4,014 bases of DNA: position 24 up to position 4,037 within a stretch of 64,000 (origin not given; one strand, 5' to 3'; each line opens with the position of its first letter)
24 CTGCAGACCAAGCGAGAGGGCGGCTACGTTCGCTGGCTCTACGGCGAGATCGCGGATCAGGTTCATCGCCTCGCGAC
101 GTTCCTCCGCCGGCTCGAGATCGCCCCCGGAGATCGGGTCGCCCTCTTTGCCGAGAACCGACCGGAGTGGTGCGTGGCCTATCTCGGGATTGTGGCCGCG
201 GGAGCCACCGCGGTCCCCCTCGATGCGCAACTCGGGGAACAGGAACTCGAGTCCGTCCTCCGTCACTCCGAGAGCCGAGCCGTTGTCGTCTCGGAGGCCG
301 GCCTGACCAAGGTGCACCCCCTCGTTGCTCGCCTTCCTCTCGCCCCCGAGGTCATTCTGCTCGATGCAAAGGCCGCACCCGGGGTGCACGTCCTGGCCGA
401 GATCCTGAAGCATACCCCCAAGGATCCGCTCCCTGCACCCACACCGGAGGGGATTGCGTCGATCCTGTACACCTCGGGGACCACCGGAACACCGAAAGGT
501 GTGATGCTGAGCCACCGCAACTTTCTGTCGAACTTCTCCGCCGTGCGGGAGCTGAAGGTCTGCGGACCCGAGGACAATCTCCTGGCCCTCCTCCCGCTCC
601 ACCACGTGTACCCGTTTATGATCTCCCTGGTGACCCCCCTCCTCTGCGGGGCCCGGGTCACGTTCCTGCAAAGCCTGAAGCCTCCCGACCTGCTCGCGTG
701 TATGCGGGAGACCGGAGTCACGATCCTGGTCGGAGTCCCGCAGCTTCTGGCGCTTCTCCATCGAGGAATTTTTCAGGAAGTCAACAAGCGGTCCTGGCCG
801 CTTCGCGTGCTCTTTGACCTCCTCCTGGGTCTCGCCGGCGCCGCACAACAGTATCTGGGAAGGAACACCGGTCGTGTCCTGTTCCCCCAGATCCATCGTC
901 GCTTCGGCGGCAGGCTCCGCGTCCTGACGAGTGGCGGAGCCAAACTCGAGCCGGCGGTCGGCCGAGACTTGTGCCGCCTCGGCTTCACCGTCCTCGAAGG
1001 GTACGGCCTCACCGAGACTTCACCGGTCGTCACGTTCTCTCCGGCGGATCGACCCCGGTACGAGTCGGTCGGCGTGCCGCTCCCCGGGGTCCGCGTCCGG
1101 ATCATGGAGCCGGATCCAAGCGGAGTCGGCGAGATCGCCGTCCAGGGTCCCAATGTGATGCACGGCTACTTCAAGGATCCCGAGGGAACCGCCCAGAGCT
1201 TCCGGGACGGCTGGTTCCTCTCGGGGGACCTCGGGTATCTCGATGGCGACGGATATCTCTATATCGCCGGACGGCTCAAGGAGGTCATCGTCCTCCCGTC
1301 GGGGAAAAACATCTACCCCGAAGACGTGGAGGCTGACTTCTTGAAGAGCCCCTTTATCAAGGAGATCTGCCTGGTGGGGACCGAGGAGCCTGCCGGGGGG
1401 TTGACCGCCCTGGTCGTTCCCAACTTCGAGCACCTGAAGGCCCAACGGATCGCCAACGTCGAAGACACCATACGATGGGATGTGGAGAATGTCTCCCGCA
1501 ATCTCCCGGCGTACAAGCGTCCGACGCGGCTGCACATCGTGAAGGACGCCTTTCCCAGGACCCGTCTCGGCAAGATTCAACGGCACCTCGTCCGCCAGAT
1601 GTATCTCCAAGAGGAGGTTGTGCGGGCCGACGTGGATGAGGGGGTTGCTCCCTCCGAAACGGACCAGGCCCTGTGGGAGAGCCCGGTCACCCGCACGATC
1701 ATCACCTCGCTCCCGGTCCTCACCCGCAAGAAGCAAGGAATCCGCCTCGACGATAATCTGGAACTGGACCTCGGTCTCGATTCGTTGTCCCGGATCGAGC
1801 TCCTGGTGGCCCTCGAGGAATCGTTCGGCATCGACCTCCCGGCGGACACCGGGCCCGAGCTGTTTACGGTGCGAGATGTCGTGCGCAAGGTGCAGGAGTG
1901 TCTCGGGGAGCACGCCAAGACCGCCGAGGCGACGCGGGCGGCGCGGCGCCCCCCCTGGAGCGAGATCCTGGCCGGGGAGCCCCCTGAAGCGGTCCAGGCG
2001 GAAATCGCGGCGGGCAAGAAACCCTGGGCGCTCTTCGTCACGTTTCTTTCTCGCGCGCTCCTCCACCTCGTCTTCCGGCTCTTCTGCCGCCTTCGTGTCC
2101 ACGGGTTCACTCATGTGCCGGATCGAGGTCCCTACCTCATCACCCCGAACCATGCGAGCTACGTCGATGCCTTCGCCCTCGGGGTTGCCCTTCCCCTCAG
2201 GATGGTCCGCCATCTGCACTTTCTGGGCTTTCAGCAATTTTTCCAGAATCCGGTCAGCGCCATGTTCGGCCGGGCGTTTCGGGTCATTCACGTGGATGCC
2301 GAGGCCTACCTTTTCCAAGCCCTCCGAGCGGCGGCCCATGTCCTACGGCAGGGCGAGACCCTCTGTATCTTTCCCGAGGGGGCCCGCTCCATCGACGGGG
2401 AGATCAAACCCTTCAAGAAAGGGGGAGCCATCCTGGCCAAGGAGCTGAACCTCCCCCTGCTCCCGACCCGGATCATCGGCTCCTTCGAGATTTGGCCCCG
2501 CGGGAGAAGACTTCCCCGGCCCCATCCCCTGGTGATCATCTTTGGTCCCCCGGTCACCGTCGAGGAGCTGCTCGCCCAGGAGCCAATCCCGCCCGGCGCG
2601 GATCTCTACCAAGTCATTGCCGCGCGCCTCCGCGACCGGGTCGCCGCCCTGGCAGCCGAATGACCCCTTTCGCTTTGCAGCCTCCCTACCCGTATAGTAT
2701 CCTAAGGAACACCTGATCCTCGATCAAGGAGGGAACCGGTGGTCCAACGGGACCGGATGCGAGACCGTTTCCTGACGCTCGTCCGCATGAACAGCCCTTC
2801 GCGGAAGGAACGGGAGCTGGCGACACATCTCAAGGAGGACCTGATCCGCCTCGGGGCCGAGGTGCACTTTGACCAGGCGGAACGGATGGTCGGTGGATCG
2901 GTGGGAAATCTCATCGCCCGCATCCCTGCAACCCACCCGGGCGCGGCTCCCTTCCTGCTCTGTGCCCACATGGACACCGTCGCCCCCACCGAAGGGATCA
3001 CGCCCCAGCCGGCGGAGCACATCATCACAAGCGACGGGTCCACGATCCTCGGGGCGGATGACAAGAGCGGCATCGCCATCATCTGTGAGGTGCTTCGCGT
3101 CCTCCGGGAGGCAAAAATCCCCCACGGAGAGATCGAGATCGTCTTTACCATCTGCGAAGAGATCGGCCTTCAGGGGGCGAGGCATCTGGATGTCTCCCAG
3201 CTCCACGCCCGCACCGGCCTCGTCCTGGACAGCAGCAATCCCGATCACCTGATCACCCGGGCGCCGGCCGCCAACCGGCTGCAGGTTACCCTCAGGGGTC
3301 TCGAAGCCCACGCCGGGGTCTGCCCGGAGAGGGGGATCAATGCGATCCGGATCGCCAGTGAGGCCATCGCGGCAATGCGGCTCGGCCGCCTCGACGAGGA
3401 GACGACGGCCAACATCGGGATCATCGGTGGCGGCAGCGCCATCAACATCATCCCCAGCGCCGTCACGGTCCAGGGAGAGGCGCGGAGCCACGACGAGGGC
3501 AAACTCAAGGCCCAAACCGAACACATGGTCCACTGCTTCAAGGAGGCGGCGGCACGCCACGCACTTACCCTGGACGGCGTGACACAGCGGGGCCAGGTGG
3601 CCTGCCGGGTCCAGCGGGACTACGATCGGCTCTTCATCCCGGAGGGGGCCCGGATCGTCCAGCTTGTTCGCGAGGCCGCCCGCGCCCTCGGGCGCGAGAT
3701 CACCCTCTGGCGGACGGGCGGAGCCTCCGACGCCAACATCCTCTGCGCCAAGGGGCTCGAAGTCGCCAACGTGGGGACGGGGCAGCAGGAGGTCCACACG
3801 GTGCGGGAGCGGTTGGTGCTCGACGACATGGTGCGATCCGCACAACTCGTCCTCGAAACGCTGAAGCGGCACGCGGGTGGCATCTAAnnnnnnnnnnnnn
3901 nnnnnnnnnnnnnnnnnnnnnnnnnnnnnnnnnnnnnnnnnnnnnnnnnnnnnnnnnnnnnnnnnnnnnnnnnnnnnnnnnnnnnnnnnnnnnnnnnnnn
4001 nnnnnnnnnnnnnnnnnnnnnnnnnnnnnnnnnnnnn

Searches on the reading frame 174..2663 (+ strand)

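Call 58: search_protein_families(library=pfam, proteins=[window:174-2663:+], max_evalue=0.00001)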
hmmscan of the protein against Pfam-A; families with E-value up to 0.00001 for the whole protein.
window:174-2663:+ (829 aa): 5 families
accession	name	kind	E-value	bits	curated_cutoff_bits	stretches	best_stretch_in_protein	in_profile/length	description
PF00501.34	AMP-binding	-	2.9e-67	227.6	29.9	1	1-333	61-384/384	AMP-binding enzyme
PF01553.26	Acyltransferase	-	5.5e-21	75.2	23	1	639-767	1-131/132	Acyltransferase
PF00550.31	PP-binding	-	3.4e-08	34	20.8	1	517-559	12-53/67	Phosphopantetheine attachment site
PF13193.12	AMP-binding_C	-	5.9e-08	34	24.5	1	385-467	2-76/76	AMP-binding enzyme C-terminal domain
PF23562.2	AMP-binding_C_3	-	1.7e-07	32.1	20.8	1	370-479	2-114/124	AMP-binding enzyme C-terminal domain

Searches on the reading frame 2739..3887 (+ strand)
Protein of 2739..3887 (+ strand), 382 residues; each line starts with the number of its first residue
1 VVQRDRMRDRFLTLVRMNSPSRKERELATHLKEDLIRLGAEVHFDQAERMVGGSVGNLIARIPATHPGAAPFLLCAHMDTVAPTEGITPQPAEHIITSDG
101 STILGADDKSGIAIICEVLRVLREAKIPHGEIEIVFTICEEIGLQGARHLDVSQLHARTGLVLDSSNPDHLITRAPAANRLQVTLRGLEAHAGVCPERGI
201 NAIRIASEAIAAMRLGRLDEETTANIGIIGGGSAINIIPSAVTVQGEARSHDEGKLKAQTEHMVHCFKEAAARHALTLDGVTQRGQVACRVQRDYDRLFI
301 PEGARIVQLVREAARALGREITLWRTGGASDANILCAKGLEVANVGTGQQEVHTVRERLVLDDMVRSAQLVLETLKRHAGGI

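Call 58: search_protein_families(library=pfam, proteins=[window:2739-3887:+], max_evalue=0.00001)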
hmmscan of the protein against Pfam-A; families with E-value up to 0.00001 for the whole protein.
window:2739-3887:+ (382 aa): 4 families
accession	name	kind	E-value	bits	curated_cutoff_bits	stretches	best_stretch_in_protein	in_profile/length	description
PF01546.33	Peptidase_M20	-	2.6e-16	60.6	24.6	1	73-376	1-205/206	Peptidase family M20/M25/M40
PF07687.19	M20_dimer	-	2.2e-14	53.7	21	1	182-273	10-105/107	Peptidase dimerisation domain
PF05343.19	Peptidase_M42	-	1.6e-12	47.5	23.2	1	106-164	133-189/292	M42 glutamyl aminopeptidase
PF04389.22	Peptidase_M28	-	1e-11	45.4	21.3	1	57-151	1-77/193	Peptidase family M28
